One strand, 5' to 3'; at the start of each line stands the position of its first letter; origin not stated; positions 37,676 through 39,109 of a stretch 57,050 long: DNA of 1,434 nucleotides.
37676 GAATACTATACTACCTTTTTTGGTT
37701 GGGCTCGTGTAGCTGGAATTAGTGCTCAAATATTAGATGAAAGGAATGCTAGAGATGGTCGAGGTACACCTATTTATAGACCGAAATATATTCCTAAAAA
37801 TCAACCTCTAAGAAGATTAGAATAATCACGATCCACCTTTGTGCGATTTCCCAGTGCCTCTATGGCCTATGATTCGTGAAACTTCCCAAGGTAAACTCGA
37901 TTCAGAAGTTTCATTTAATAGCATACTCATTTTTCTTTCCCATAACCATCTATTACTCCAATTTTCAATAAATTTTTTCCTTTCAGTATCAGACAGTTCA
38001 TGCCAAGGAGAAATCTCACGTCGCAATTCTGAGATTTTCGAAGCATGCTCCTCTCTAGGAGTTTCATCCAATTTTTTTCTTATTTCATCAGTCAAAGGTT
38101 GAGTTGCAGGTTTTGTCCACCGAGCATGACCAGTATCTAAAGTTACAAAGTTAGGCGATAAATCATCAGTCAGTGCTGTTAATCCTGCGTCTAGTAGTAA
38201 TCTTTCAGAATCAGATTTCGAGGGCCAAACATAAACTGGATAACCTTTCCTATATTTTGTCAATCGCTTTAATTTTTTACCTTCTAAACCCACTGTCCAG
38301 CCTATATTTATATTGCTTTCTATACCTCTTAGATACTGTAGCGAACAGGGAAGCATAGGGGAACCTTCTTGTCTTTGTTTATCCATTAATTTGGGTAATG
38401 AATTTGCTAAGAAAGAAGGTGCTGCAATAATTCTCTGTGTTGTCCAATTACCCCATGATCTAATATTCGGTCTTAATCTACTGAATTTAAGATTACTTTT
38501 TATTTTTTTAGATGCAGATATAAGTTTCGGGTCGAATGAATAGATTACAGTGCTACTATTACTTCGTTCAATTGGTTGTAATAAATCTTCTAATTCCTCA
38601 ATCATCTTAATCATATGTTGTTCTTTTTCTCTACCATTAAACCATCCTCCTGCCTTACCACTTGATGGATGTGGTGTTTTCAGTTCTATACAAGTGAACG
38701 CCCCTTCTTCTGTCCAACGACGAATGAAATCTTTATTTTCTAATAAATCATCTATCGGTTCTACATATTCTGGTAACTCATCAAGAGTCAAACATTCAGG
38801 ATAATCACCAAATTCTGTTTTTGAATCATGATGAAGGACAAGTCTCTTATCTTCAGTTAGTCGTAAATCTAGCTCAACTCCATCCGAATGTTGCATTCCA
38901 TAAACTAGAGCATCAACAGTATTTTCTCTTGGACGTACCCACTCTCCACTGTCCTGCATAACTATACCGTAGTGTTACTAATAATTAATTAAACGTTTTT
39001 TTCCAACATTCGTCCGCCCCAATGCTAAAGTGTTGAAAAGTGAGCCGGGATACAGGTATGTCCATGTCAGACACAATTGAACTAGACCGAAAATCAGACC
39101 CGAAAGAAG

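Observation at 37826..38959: Circularly permuted glycerophosphodiester phosphodiesterase: catalytic HRG strand moved to the C-terminus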

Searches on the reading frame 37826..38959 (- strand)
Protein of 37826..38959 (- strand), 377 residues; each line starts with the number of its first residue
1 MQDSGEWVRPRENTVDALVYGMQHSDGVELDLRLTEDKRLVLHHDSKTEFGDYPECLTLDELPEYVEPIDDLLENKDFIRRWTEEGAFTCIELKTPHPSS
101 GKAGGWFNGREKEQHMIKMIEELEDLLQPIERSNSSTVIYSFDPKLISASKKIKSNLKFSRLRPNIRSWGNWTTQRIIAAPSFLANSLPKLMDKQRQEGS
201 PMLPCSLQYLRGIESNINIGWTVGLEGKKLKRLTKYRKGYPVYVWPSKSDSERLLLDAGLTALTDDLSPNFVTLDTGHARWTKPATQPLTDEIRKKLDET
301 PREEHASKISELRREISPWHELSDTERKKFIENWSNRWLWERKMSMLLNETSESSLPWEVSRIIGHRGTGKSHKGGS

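Call 3: search_protein_families(library=pfam, proteins=[window:37826-38959:-], max_evalue=1)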
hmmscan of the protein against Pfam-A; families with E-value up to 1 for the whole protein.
window:37826-38959:- (377 aa): 3 families
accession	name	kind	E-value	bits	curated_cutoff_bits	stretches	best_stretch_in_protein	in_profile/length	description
PF03009.23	GDPD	-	2.8e-07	31.3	23.6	1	12-128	10-93/244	Glycerophosphoryl diester phosphodiesterase family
PF12918.12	TcdB_N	-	0.23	12.2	27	0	296-322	16-42/66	TcdB toxin N-terminal helical domain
PF06945.18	DUF1289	-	0.33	11.3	27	0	313-337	22-46/47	Protein of unknown function (DUF1289)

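Call 4: search_solved_structures(query=window:37826-38959:-, max_evalue=1, show_alignments=3)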
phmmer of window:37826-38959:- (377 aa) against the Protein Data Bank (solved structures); distinct sequences matched with E-value up to 1: 4.
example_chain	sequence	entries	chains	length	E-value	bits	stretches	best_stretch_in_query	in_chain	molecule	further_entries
2pz0_A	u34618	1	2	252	0.0012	21.2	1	10-71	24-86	Glycerophosphoryl diester phosphodiesterase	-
1o1z_A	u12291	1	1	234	0.058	15.7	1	10-51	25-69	glycerophosphodiester phosphodiesterase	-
8ghh_A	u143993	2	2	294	0.48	12.6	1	8-48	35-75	Glycerophosphodiester phosphodiesterase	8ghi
4oec_A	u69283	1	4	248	0.66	12.2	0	12-48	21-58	Glycerophosphoryl diester phosphodiesterase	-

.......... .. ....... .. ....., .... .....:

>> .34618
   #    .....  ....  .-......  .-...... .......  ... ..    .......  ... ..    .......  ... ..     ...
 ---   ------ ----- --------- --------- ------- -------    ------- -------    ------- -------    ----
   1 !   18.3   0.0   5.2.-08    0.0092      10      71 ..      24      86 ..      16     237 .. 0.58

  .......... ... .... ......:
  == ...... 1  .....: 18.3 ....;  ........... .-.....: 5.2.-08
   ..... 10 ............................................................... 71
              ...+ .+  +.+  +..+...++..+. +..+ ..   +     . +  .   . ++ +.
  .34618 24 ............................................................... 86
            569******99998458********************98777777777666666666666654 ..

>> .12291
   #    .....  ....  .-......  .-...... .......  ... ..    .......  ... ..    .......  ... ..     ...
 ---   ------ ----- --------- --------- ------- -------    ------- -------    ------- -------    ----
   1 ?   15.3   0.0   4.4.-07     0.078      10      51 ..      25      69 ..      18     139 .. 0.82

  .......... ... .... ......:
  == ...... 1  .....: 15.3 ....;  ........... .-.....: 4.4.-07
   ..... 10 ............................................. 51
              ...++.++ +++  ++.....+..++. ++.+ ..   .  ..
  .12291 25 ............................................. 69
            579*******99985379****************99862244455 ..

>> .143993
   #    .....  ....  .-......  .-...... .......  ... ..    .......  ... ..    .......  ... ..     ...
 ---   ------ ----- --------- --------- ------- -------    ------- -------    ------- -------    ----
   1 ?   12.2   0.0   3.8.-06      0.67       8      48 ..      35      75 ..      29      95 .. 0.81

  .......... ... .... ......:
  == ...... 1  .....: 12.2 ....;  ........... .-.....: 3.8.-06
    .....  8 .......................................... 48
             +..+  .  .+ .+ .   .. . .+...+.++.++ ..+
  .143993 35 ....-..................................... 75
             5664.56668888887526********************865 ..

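Call 5: find_homologous_proteins(query=window:37826-38959:-, max_evalue=0.001)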
Query window:37826-38959:- (377 aa): 180 proteins with E <= 0.001 among 2621 candidates; the best 120 are listed.
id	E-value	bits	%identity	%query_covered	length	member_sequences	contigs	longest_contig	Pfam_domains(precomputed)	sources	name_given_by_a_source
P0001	5.6e-256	867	100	100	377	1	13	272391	PF03009.24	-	-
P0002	2.5e-255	865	100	100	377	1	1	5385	PF03009.24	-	-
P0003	4.2e-255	864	100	100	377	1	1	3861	PF03009.24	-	-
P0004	1.7e-254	862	99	100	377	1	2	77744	PF03009.24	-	-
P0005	9.4e-254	859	99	100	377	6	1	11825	PF03009.24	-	-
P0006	2.0e-252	855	99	100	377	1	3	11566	PF03009.24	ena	-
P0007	1.2e-251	852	99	100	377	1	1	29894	PF03009.24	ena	-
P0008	6.6e-224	761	84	100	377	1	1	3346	PF03009.24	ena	-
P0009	1.4e-223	760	84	100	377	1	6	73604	PF03009.24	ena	-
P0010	1.9e-223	760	85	100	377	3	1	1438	PF03009.24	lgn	-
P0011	3.0e-223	759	85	99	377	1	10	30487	PF03009.24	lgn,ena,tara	tara:strand:+ start:2228 stop:3361 length:1134 start_codon:yes stop_codon:yes gene_type:complete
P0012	3.7e-223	759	84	100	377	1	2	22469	PF03009.24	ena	-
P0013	5.2e-223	758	84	100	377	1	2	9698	PF03009.24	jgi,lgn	jgi:glycerophosphoryl diester phosphodiesterase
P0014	5.9e-223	758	85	100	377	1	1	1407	PF03009.24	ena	-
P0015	5.9e-223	758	84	100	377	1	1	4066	PF03009.24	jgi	-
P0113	4.6e-133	462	53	97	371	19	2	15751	PF03009.24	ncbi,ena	-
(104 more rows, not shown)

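Call 13: search_protein_families(library=ncbifam, proteins=[window:37826-38959:-], max_evalue=0.01)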
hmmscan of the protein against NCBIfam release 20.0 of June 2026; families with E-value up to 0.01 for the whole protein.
window:37826-38959:- (377 aa): 1 family
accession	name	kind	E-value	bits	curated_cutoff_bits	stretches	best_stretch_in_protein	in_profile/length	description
NF053857.1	LysphglycPlipDStph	equivalog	0.0064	15.8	450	1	8-47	57-96/305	lysophosphatidylglycerol phospholipase D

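Call 15: search_protein_representatives(protein=window:37826-38959:-)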
Query: 377 residues. Proteins with E-value up to 0.001 (for the whole library): 133; up to 1e-10: 61; up to 1e-30: 25. The best 133 are listed.
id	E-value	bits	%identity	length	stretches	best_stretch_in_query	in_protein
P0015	1.9e-223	758.0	84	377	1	2-377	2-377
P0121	4.3e-86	305.8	48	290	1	6-292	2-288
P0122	1.9e-84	300.4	42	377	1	7-372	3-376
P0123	4.4e-81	289.3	38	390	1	9-372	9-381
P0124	4.1e-77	276.3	37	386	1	7-373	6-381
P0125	5.3e-76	272.6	41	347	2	6-289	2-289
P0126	8.8e-75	268.6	39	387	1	12-372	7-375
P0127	9.9e-72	258.5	40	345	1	60-372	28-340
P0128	1.1e-70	255.0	37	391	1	7-372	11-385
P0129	1.8e-70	254.4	35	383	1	6-373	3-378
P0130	3.2e-67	243.7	38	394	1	11-372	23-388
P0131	3.8e-67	243.4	39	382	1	12-373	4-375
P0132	4.8e-65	236.5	35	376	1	6-375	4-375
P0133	2.8e-63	230.7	35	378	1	4-372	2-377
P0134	1.8e-60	221.5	34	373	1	3-373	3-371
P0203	9.8e-07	44.6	39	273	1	11-95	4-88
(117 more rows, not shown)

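Call 21: predict_structure(alignment_id=A1)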
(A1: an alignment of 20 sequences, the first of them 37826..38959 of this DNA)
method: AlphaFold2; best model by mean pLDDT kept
length: 377 residues; sequences in the alignment: 20
mean_pLDDT: 62.6   pTM: 0.71
mean pLDDT of the five models: 62.6, 56.9, 54.5, 53.7, 53.6
residues with pLDDT >= 90: 59; 70-90: 110; 50-70: 72; < 50: 136
segments of 3 or more residues with pLDDT < 50: 1-5, 163-187, 203-288, 337-340, 362-366, 368-377
pLDDT, mean of each block of 10 residues (from residue 1): 52 83 72 94 87 92 94 93 82 85 63 92 94 81 84 87 40 39 48 58 41 28 31 37 34 35 38 37 42 57 56 61 79 57 72 68 47 31
secondary structure, 60 per line:
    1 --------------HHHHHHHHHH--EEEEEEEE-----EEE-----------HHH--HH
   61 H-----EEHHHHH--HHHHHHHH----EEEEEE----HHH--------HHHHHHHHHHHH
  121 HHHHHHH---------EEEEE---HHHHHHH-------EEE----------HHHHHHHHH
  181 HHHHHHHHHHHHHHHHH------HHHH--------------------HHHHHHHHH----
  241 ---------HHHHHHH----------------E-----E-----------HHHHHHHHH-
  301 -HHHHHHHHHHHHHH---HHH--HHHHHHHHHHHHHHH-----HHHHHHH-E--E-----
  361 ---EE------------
elements in order: H15-24 E27-34 E40-42 H69-73 H76-83 E88-93 H109-127 E137-141 H145-151 E159-161 H172-197 H204-207 H228-236 H250-256 H291-299 H302-315 H324-338 H344-350

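Call 22: find_homologous_proteins(query=A2, max_evalue=1e-10)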
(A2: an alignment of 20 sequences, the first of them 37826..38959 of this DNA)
Query A2 (20 sequences) (377 aa, profile of the alignment): 224 proteins with E <= 1e-10 among 7922 candidates; the best 120 are listed.
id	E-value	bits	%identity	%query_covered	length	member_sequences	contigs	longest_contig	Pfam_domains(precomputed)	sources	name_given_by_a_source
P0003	3.1e-167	574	100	100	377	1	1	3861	PF03009.24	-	-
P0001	5.0e-167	574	100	100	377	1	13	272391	PF03009.24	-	-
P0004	5.8e-167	574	99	100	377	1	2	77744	PF03009.24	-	-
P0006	7.6e-167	573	99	100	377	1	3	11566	PF03009.24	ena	-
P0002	9.0e-167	573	100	100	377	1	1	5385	PF03009.24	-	-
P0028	1.1e-166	573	84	100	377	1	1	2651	PF03009.24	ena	-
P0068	1.1e-166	573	84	100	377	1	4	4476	PF03009.24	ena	-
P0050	1.1e-166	573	84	100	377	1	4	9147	PF03009.24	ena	-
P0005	1.3e-166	572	99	100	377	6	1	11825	PF03009.24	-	-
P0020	1.6e-166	572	84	100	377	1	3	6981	PF03009.24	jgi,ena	jgi:hypothetical protein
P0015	1.7e-166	572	84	100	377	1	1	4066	PF03009.24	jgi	-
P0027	1.7e-166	572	84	100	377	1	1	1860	PF03009.24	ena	-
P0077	1.8e-166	572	83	100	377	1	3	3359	PF03009.24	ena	-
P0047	2.2e-166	572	84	100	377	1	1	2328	PF03009.24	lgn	-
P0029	2.2e-166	572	84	100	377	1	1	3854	PF03009.24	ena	-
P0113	2.2e-153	529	53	97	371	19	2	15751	PF03009.24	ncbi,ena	-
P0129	3.3e-152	525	34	98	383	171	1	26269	PF03009.24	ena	-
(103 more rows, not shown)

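Call 27: find_homologous_proteins(query=A3, max_evalue=0.00001)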
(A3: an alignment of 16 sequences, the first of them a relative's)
Query A3 (16 sequences) (377 aa, profile of the alignment): 148 proteins with E <= 0.00001 among 8000 candidates; the best 120 are listed.
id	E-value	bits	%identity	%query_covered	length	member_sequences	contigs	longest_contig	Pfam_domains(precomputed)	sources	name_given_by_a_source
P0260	9.6e-158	543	39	99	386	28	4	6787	PF03009.24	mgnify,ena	mgnify:CR=1 FL=1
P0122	2.2e-153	529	100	100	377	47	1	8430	PF03009.24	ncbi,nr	ncbi:MAG TPA: hypothetical protein EYN46_02745 [Candidatus Poseidoniales archaeon]|nr:hypothetical p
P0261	9.7e-152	523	41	99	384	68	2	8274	PF03009.24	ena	-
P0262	1.7e-151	522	38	99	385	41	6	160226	PF03009.24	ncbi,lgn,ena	-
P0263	1.1e-150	520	38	99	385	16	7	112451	PF03009.24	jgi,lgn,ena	jgi:hypothetical protein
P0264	2.2e-150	519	43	100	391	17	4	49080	PF03009.24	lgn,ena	-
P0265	2.6e-149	515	41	99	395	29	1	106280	PF03009.24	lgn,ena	-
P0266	4.4e-148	511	40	99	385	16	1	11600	PF03009.24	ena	-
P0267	4.5e-148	511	87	100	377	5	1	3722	PF03009.24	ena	-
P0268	7.6e-147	507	38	99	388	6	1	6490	PF03009.24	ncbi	-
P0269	1.2e-146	507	39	99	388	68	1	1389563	PF03009.24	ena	-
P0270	1.2e-146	506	42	100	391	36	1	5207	PF03009.24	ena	-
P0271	2.0e-146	506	40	99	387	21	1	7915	PF03009.24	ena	-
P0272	7.0e-145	501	67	100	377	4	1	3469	PF03009.24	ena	-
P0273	1.4e-144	500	68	100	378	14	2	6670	PF03009.24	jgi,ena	-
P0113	2.2e-120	420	40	99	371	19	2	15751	PF03009.24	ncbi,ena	-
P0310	6.5e-119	415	33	99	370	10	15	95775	PF03009.24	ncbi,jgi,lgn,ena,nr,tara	ncbi:MAG: hypothetical protein CMB78_03260 [Euryarchaeota archaeon]|nr:hypothetical protein [Euryarc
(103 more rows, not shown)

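Call 34: find_encoding_contigs(protein=P0203, flank=6000, max_places=4)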
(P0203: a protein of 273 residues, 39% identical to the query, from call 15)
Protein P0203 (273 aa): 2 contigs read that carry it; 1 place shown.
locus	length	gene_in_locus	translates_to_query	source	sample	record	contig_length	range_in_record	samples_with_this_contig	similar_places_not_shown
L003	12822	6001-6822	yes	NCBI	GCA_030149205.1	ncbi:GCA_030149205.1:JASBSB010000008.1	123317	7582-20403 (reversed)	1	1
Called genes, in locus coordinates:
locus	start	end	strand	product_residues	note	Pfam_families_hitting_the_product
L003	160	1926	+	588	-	-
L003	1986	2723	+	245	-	PF01988:VIT1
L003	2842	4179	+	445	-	PF01546:Peptidase_M20, PF07687:M20_dimer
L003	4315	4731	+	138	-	PF01638:HxlR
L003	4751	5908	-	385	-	-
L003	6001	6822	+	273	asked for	PF03009:GDPD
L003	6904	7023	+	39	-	-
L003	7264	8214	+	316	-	PF01916:DS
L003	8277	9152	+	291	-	PF00106:adh_short, PF08659:KR, PF13561:adh_short_C2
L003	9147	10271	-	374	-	PF00817:IMS, PF11798:IMS_HHH (weak), PF21999:IMS_HHH_1 (weak), PF11799:IMS_C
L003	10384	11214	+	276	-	PF15515:MvaI_BcnI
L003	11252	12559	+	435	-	PF01555:N6_N4_Mtase (weak), PF01170:UPF0020 (faint)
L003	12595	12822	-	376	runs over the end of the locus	PF00180:Iso_dh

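Call 37: find_related_loci(query=A5, collection=genome_contigs, flank=4000)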
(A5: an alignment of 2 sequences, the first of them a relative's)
Query A5 (273 aa) in genome_contigs; peptide patterns used: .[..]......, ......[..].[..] (x = any residue, [..] = any of these).
328 stretches matched a pattern; 124 encode a relative of the query (tblastn E <= 1e-3); the best 80 are kept; 80 distinct loci.
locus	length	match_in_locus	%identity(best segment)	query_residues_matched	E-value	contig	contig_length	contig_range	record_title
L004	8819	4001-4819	100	1-273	0e+0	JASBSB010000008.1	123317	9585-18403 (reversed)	MAG: Candidatus Heimdallarchaeota archaeon isolate BWSM_123 k141_358008, whole genome shotgun sequence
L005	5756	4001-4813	46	1-271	4e-81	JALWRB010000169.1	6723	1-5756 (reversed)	MAG: Candidatus Heimdallarchaeota archaeon isolate M2_metabat1_scaf2bin.168 M2_NODE_19256_length_6723_cov_4.919800, whol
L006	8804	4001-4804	45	1-272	4e-72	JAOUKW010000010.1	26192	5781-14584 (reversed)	MAG: Candidatus Heimdallarchaeota archaeon isolate 8_1_Jan_SF_Bin58 8_1_Jan_SF_Bin58_scaffold_731_c1, whole genome shotg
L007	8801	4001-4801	43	1-270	2e-70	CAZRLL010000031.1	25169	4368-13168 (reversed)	MAG TPA_asm: uncultured archaeon isolate binchicken_co85_74 genome assembly, contig: NODE_1159_length_25169_cov_23.86314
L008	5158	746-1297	30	6-164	2e-14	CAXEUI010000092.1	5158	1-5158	MAG TPA_asm: uncultured Candidatus Poseidoniales archaeon isolate ERR599072_binner12_Refined_11 genome assembly, contig:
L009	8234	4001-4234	42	19-103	2e-13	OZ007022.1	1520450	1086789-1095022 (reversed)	MAG: uncultured Bacilli bacterium isolate 6730_HET_VAC_s0.ctg000451l_hifiasm_large MAG genome assembly, chromosome: 1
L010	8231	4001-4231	45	19-106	4e-13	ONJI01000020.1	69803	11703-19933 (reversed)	uncultured Firmicutes bacterium isolate RUG357 genome assembly, contig: k87_20788147, whole genome shotgun sequence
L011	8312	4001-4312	38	19-141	7e-13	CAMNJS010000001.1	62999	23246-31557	MAG: uncultured Firmicutes bacterium isolate SRR873596_bin.94_metaWRAP_v1.3_MAG genome assembly, contig: NODE.864_length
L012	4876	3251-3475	41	19-100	2e-12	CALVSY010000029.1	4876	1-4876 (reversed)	MAG: uncultured Bacilli bacterium isolate BRZ_GH__bin20 genome assembly, contig: BRZ_GH__NODE_8589_length_4876_cov_6.597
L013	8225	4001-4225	41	19-100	2e-12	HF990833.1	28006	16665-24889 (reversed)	Firmicutes bacterium CAG:822 genomic scaffold, scf8, whole genome shotgun sequence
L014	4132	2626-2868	44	3-88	3e-12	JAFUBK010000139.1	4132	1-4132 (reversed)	MAG: Bacilli bacterium isolate RGIG4341 Roe_deer_Jejunum-1__c196430, whole genome shotgun sequence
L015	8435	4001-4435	29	6-141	5e-12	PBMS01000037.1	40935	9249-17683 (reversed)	MAG: Methanobacteriota archaeon isolate SP207 MHASMcontig_401263, whole genome shotgun sequence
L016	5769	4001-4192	46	19-89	3e-11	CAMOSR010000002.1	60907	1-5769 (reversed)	MAG: uncultured Firmicutes bacterium isolate SRR873602_bin.129_metaWRAP_v1.3_MAG genome assembly, contig: NODE_599_lengt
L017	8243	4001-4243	40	4-89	4e-11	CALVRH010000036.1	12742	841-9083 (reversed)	MAG: uncultured Bacilli bacterium isolate BRZ_L__bin94 genome assembly, contig: BRZ_L__NODE_8768_length_12742_cov_46.397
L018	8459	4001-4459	27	6-149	8e-11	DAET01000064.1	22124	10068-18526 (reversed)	MAG TPA_asm: Euryarchaeota archaeon UBA486 UBA486_contig_21439, whole genome shotgun sequence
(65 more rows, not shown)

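Call 38: predict_structure(alignment_id=A4)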
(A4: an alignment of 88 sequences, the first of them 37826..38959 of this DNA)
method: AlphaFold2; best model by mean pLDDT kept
length: 377 residues; sequences in the alignment: 88
mean_pLDDT: 95.2   pTM: 0.93
mean pLDDT of the five models: 95.2, 95.2, 95.1, 94.9, 94.6
residues with pLDDT >= 90: 331; 70-90: 38; 50-70: 4; < 50: 4
segments of 3 or more residues with pLDDT < 50: none
pLDDT, mean of each block of 10 residues (from residue 1): 74 98 99 98 96 98 98 98 98 96 87 97 98 97 96 97 89 87 92 97 97 88 96 98 97 98 97 98 98 98 98 98 98 98 97 98 98 64
secondary structure, 60 per line:
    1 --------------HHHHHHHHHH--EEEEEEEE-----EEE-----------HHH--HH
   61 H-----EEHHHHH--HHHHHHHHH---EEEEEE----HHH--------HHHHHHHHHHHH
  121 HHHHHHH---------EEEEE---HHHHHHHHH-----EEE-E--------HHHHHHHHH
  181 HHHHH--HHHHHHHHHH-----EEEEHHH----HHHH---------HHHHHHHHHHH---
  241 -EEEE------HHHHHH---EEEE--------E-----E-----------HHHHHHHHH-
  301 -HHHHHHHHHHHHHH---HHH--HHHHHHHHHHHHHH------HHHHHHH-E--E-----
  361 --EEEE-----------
elements in order: H15-24 E27-34 E40-42 H69-73 H76-84 E88-93 H109-127 E137-141 H145-153 E159-161 H172-185 H188-197 E203-206 H214-217 H227-237 E242-245 H252-257 E261-264 H291-299 H302-315 H324-337 H344-350 E363-366

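Call 41: fold_search(model_id=the predicted structure, library=pdb)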
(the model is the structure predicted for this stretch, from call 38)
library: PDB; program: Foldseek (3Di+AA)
matches with E <= 10: 891; with E <= 0.001: 44
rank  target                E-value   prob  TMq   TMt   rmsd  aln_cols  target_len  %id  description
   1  1vd6                  6.1e-09  1.00  0.43  0.70   3.8       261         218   20  Crystal Structure of Glycerophosphoryl Diester Phosphodiesterase complexed with Glycerol (released 2005-04-05)
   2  1v8e                  1.0e-08  1.00  0.43  0.71   3.8       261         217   20  Crystal Structure of Glycerophosphoryl Diester Phosphodiesterase from Thermus thermophilus HB8 (released 2005-01-18)
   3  1o1z                  2.0e-08  1.00  0.43  0.68   4.1       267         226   16  Crystal structure of glycerophosphodiester phosphodiesterase (GDPD) (TM1621) from Thermotoga maritima at 1.60 A resoluti (released 2003-04-01)
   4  4oec_A                2.1e-08  1.00  0.39  0.56   5.1       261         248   17  Crystal structure of glycerophosphodiester phosphodiesterase from Thermococcus kodakarensis KOD1 (released 2015-01-14)
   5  2otd_A                3.0e-08  1.00  0.43  0.64   6.9       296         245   14  The crystal structure of the glycerophosphodiester phosphodiesterase from Shigella flexneri 2a (released 2007-03-06)
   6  7e2a                  5.2e-08  1.00  0.38  0.54   5.1       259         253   15  GDPD mutant from Pyrococcus furiosus DSM 3638 (released 2022-02-09)
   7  3no3                  5.8e-08  1.00  0.39  0.59   4.1       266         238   15  Crystal structure of a glycerophosphodiester phosphodiesterase (BDI_0402) from Parabacteroides distasonis ATCC 8503 at 1 (released 2010-07-28)
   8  7e0v_A                5.8e-08  1.00  0.37  0.53   5.5       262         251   15  GDPD from Pyrococcus furiosus DSM 3638 (released 2022-02-09)
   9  5t9b                  1.2e-07  1.00  0.42  0.59   6.6       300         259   15  Crystal structure of B. subtilis 168 GlpQ in complex with glycerol-3-phosphate (5 minute soak) (released 2016-11-02)
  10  7e0v_C                1.3e-07  1.00  0.37  0.53   5.2       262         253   15  GDPD from Pyrococcus furiosus DSM 3638 (released 2022-02-09)
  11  2pz0_A                1.5e-07  1.00  0.41  0.62   4.1       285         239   19  Crystal structure of Glycerophosphodiester Phosphodiesterase (GDPD) from T. tengcongensis (released 2008-04-01)
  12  4r7o_E                1.7e-07  1.00  0.41  0.54   6.7       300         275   16  Crystal Structure of Putative Glycerophosphoryl Diester Phosphodiesterasefrom Bacillus anthraci (released 2014-09-10)
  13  5t91                  2.2e-07  1.00  0.42  0.59   5.5       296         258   16  Crystal structure of B. subtilis 168 GlpQ in complex with bicine (released 2016-11-02)
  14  3qvq_A                2.3e-07  1.00  0.44  0.64   3.5       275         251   15  The structure of an Oleispira antarctica phosphodiesterase OLEI02445 in complex with the product sn-glycerol-3-phospha (released 2011-04-13)
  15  4r7o_G                2.7e-07  1.00  0.39  0.51   8.1       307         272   16  Crystal Structure of Putative Glycerophosphoryl Diester Phosphodiesterasefrom Bacillus anthraci (released 2014-09-10)
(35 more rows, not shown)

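Call 48: find_encoding_contigs(protein=P0129, flank=5000, max_places=2)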
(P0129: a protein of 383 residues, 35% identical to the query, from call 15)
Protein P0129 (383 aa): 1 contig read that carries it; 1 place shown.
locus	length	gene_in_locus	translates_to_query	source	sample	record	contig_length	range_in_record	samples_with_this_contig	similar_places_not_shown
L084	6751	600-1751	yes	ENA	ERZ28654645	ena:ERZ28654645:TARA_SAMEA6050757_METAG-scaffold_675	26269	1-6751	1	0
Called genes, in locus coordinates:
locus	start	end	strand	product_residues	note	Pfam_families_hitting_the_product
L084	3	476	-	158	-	?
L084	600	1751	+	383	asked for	PF03009:GDPD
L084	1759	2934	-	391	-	PF00285:Citrate_synt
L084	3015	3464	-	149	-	PF03692:CxxCxxCC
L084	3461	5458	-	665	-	PF00308:Bac_DnaA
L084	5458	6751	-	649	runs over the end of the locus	PF05763:DUF835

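Call 49: find_encoding_contigs(protein=P0310, flank=5000, max_places=2)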
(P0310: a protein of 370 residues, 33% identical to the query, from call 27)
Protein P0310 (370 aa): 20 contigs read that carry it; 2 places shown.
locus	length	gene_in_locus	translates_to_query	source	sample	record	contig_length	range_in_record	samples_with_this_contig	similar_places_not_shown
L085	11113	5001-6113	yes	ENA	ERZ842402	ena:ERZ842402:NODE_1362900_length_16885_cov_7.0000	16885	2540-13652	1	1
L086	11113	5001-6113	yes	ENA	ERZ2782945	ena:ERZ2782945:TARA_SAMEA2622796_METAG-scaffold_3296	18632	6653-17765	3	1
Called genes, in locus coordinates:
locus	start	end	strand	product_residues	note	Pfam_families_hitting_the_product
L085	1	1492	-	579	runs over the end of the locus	-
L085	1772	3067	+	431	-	PF00368:HMG-CoA_red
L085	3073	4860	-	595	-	PF11700:ATG22, PF07690:MFS_1, PF11700:ATG22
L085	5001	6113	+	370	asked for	PF03009:GDPD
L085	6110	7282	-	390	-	PF00285:Citrate_synt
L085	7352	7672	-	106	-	PF03061:4HBT, PF13279:4HBT_2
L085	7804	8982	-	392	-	PF00155:Aminotran_1_2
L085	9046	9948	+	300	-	PF12706:Lactamase_B_2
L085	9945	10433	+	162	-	PF01982:CTP-dep_RFKase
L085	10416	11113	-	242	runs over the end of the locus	PF01416:PseudoU_synth_1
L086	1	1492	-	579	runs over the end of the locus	-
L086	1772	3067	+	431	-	PF00368:HMG-CoA_red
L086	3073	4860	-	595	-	PF11700:ATG22, PF07690:MFS_1, PF11700:ATG22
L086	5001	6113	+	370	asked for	PF03009:GDPD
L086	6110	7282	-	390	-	PF00285:Citrate_synt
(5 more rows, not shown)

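Call 50: find_encoding_contigs(protein=P0113, flank=5000, max_places=2)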
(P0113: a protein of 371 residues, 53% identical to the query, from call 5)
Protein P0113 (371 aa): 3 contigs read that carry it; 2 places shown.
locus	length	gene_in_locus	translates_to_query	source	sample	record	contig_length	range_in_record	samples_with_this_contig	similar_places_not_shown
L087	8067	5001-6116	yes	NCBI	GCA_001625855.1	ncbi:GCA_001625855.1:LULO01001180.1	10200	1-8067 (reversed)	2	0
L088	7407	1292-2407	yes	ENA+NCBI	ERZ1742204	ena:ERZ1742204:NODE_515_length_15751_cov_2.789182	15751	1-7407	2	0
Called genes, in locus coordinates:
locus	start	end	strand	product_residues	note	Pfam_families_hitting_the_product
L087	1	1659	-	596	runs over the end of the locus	-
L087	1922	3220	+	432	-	PF00368:HMG-CoA_red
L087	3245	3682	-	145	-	PF11700:ATG22, PF07690:MFS_1 (weak)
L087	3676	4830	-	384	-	PF07690:MFS_1 (weak), PF11700:ATG22, PF07690:MFS_1 (weak)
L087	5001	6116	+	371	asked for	PF03009:GDPD (weak)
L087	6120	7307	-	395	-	PF00285:Citrate_synt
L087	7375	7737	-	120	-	PF03061:4HBT, PF13279:4HBT_2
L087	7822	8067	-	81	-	?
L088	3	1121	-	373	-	?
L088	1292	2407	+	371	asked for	PF03009:GDPD (weak)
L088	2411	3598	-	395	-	PF00285:Citrate_synt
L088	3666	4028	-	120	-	PF03061:4HBT, PF13279:4HBT_2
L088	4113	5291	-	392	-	PF00155:Aminotran_1_2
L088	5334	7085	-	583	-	-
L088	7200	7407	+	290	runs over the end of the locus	PF12706:Lactamase_B_2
